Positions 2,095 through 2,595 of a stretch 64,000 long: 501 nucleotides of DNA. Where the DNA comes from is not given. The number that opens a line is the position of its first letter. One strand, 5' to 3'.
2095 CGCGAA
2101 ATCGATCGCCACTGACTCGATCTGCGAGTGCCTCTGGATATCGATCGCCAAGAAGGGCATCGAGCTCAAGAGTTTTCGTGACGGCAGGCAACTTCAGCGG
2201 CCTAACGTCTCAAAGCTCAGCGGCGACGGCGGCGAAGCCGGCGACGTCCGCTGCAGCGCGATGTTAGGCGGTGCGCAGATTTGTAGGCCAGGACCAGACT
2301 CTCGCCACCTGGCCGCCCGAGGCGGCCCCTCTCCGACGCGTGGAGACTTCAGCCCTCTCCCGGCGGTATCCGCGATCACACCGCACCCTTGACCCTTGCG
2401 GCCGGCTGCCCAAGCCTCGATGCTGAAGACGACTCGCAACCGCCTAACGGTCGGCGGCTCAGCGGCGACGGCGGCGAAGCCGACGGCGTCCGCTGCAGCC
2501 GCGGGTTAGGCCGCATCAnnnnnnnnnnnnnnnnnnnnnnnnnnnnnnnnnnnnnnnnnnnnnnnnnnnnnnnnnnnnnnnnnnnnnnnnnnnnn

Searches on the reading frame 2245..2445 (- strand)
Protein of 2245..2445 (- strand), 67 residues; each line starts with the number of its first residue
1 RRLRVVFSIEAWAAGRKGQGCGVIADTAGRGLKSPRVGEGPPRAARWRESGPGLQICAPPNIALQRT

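Call 22: find_related_loci(query=A3, collection=genome_contigs, flank=6000)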
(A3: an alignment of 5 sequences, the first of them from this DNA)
Query A3 (67 aa) in genome_contigs; peptide patterns used: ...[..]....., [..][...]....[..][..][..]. (x = any residue, [..] = any of these).
222 stretches matched a pattern; 2 encode a relative of the query (tblastn E <= 1e-3); 2 distinct loci.
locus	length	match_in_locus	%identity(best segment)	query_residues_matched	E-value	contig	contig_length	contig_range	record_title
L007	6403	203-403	99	1-67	7e-41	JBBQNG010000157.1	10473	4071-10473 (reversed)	MAG: Burkholderiales bacterium isolate Co_metawrap_311 Cmw_311_k141_3805004_length_10473_cov_8.9969, whole genome shotgu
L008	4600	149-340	72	1-64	1e-24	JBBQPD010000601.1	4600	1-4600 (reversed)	MAG: Gemmatales bacterium isolate Co_metawrap_129 Cmw_129_k141_3312429_length_4600_cov_4.9964, whole genome shotgun sequ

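Call 24: find_homologous_proteins(query=A3, max_evalue=0.001)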
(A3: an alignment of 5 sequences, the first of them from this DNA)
Query A3 (5 sequences) (67 aa, profile of the alignment): 1 proteins with E <= 0.001 among 30 candidates.
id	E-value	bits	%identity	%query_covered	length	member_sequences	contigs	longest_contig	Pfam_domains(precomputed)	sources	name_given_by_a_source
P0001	7.8e-8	50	84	46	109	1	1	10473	-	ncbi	-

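Call 26: find_related_loci(query=A3, collection=metagenome_contigs, flank=3000)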
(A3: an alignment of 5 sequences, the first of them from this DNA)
Query A3 (67 aa) in metagenome_contigs; peptide patterns used: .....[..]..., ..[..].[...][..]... (x = any residue, [..] = any of these).
44 stretches matched a pattern; 2 encode a relative of the query (tblastn E <= 1e-3); 2 distinct loci.
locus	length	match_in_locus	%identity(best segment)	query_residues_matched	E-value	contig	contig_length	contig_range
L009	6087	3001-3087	55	10-38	1e-5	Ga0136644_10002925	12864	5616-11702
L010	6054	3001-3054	67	49-66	4e-5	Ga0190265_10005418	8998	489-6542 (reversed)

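Call 67: search_protein_families(library=pfam, proteins=[L008:421-795:+, L008:839-1462:+], max_evalue=0.01)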
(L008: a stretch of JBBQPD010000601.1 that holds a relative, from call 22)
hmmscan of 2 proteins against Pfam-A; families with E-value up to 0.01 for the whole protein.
L008:421-795:+ (124 aa): 0 families

L008:839-1462:+ (207 aa): 0 families
